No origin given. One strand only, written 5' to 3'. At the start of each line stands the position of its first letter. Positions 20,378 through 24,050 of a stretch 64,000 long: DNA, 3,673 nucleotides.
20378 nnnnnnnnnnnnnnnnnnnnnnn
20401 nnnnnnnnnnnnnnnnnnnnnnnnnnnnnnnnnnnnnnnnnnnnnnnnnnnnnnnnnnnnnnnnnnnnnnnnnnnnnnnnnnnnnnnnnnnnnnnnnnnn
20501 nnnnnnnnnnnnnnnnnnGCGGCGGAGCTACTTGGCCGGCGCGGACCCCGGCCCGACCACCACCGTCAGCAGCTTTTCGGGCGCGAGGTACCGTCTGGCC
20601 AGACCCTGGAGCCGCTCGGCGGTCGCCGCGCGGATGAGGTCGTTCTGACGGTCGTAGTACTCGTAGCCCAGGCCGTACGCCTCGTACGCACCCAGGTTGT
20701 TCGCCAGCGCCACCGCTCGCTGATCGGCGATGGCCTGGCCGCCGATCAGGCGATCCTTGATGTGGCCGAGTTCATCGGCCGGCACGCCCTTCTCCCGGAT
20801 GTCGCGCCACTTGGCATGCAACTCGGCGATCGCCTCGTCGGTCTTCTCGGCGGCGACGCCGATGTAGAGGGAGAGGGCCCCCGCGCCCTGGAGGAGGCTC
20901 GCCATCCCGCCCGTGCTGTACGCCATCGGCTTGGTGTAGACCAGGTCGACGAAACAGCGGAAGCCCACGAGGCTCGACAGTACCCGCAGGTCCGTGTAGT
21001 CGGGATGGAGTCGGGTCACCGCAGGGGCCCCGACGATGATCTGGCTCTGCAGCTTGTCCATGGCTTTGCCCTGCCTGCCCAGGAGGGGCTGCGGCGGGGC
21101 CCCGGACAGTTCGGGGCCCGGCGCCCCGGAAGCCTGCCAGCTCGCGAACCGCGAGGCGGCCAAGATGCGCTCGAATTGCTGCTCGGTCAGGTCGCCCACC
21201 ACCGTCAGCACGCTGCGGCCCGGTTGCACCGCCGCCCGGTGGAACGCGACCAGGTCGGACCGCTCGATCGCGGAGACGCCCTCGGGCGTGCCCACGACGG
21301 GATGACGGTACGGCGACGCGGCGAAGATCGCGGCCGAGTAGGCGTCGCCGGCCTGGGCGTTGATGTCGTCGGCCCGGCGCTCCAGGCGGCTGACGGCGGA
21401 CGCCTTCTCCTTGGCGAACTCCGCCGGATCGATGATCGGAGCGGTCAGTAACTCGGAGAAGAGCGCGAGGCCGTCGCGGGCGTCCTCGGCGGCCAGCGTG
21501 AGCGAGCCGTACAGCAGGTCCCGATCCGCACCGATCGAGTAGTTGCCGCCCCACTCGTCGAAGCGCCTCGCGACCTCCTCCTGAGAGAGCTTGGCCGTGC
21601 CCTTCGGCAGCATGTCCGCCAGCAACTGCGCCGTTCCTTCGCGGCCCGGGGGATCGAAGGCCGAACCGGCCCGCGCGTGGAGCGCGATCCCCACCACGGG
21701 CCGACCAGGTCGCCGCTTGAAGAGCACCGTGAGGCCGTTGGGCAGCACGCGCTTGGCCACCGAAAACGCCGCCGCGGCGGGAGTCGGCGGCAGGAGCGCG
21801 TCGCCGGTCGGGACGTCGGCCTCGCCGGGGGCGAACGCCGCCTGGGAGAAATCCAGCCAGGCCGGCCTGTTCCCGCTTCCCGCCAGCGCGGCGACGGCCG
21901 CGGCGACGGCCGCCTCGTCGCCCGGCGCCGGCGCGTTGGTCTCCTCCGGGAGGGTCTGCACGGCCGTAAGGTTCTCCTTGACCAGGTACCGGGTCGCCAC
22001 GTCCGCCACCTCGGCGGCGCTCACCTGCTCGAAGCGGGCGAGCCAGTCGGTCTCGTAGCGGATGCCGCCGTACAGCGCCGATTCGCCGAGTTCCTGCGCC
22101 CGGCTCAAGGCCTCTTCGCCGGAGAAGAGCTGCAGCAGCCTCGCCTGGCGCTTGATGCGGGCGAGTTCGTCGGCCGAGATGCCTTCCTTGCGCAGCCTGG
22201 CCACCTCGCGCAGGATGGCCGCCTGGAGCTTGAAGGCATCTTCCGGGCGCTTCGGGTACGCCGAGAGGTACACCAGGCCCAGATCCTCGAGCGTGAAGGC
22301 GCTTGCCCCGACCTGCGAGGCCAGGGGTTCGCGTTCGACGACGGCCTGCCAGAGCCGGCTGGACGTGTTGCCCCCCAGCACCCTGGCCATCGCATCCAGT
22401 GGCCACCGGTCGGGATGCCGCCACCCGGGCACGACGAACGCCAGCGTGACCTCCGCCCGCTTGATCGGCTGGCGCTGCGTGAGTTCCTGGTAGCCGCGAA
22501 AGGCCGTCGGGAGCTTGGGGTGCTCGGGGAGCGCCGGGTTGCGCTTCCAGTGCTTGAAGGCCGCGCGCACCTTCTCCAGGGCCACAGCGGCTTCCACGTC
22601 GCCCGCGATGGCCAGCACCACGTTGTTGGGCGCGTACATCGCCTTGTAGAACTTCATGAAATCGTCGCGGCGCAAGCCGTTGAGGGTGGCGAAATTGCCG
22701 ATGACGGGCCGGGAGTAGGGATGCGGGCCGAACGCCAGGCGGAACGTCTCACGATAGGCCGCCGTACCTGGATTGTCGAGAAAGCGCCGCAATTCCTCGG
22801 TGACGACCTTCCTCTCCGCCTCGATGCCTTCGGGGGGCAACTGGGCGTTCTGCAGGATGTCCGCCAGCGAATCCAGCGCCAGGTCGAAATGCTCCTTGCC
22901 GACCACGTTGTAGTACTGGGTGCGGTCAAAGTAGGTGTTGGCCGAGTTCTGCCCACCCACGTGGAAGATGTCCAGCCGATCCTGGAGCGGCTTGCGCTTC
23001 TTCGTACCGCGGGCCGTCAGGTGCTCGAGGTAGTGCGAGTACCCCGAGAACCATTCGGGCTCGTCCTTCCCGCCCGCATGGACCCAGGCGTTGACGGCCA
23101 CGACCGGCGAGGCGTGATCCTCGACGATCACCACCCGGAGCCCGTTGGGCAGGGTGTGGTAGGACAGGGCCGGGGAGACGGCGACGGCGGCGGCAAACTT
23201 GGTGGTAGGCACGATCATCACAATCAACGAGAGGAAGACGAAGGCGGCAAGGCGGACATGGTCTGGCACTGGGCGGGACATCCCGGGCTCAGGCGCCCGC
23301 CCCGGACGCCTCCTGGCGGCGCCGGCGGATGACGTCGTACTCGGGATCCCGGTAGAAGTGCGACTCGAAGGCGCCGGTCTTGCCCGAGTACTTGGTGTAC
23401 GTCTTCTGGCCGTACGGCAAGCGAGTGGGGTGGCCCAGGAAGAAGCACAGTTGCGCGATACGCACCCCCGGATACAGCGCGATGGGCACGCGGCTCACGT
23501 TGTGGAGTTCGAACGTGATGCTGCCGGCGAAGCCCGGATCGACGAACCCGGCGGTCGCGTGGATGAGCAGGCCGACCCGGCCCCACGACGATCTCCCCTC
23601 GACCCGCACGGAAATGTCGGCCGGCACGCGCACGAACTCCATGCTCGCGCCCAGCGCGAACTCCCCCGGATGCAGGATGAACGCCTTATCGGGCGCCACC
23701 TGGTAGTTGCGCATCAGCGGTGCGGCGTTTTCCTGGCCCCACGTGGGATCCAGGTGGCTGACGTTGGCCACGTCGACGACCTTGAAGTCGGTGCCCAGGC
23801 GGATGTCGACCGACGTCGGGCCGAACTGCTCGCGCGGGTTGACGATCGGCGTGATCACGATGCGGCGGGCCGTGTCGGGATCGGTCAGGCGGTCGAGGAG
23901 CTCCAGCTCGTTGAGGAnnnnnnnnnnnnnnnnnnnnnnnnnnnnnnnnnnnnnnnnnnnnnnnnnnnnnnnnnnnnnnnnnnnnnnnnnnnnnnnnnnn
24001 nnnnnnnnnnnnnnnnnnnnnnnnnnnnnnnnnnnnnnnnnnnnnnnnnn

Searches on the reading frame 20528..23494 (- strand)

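Call 13: search_protein_families(library=pfam, proteins=[window:20528-23494:-], max_evalue=0.001)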
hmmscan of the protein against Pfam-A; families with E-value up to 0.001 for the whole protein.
window:20528-23494:- (988 aa): 2 families
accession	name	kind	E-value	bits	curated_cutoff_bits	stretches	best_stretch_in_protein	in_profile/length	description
PF05193.26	Peptidase_M16_C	-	1.9e-59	201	23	2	275-450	3-180/181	Peptidase M16 inactive domain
PF00675.25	Peptidase_M16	-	7.1e-36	123.8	22.3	2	120-253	1-134/149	Insulinase (Peptidase family M16)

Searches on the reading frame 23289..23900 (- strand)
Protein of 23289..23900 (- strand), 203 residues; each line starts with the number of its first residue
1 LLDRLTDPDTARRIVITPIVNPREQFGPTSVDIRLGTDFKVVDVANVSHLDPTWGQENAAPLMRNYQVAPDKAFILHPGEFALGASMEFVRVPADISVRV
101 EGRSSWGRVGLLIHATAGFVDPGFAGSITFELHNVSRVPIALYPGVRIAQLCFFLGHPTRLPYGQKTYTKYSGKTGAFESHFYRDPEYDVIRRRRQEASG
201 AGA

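Call 50: search_protein_families(library=pfam, proteins=[window:23289-23900:-], max_evalue=0.001)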
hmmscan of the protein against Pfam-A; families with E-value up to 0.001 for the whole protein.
window:23289-23900:- (203 aa): 4 families
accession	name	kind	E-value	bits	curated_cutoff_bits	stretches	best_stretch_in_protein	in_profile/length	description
PF22769.1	DCD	-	2.7e-39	135.1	27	1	11-154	13-151/153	dCTP deaminase-like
PF22569.1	DCD_C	-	5.3e-07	29.6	22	1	66-175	70-185/192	2'-deoxycytidine 5'-triphosphate deaminase (DCD), C-terminal domain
PF00692.24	dUTPase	-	6.5e-07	29.6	22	1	74-157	24-106/129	dUTPase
PF06559.16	DCD_N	-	0.00031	21.1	21.4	1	23-156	27-163/164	2'-deoxycytidine 5'-triphosphate deaminase (DCD) N-terminal domain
